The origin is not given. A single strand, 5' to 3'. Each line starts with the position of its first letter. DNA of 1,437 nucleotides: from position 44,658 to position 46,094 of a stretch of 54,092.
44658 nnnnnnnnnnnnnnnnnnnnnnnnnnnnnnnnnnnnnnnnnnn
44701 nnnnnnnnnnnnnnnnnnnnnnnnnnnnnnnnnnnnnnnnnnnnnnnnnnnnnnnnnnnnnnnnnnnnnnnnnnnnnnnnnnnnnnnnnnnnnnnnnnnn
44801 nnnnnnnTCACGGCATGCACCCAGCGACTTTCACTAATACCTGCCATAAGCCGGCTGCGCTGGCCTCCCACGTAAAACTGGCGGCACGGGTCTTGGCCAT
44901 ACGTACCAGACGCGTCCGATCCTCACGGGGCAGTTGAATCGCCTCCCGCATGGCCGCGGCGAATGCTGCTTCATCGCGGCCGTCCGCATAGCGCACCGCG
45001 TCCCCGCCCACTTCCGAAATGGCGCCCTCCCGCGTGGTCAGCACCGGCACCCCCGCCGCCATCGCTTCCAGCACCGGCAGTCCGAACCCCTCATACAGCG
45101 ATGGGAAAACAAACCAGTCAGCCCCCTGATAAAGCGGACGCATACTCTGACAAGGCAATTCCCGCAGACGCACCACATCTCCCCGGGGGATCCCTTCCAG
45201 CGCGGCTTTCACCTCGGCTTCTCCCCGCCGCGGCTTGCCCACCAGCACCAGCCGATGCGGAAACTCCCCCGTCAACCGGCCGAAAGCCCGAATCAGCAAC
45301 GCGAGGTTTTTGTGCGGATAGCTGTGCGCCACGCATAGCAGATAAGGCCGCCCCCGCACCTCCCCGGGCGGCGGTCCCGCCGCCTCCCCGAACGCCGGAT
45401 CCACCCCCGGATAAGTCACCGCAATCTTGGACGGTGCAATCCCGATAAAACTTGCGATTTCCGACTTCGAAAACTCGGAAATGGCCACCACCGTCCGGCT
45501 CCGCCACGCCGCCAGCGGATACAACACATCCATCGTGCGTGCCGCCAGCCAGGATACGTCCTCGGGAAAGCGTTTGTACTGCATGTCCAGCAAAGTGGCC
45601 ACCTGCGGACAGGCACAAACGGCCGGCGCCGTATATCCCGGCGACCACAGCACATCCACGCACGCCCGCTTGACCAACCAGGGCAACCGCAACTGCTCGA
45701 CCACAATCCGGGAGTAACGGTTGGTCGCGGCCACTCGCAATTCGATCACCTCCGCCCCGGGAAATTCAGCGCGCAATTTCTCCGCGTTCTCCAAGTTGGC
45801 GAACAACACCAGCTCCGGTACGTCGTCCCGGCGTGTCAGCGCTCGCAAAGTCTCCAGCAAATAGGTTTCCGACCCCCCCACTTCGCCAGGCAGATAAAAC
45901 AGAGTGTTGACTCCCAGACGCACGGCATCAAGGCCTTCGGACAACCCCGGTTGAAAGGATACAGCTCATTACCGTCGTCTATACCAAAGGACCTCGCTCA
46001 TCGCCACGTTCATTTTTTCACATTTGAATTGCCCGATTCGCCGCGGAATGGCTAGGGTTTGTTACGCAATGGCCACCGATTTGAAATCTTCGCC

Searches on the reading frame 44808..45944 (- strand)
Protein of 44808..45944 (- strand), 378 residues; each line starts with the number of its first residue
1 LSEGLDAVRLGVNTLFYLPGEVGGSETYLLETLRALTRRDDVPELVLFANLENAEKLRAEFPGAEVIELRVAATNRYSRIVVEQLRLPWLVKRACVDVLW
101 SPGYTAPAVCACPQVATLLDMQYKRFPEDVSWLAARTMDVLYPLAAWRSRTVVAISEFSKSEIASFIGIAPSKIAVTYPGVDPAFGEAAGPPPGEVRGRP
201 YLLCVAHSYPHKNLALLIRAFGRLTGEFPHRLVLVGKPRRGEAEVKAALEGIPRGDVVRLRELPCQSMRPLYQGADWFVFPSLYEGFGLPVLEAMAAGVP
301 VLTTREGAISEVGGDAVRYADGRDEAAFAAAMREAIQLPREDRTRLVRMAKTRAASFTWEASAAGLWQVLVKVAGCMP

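Call 65: search_protein_families(library=pfam, proteins=[window:44808-45944:-], max_evalue=0.00001)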
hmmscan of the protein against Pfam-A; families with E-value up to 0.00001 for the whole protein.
window:44808-45944:- (378 aa): 5 families
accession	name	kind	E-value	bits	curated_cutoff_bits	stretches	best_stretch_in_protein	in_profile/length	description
PF13692.12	Glyco_trans_1_4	-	4.2e-25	89.1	27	1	200-336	2-140/142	Glycosyl transferases group 1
PF00534.26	Glycos_transf_1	-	1.5e-23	83.6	26.4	1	197-352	13-171/172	Glycosyl transferases group 1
PF20706.3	GT4-conflict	-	4e-14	52.8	26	1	170-366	170-385/385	Family 4 Glycosyltransferase in conflict systems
PF13439.12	Glyco_transf_4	-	1.9e-13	51.2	28.5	1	22-184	1-169/170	Glycosyltransferase Family 4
PF13579.12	Glyco_trans_4_4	-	5.4e-08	33.8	29.7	1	23-180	1-158/158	Glycosyl transferase 4-like domain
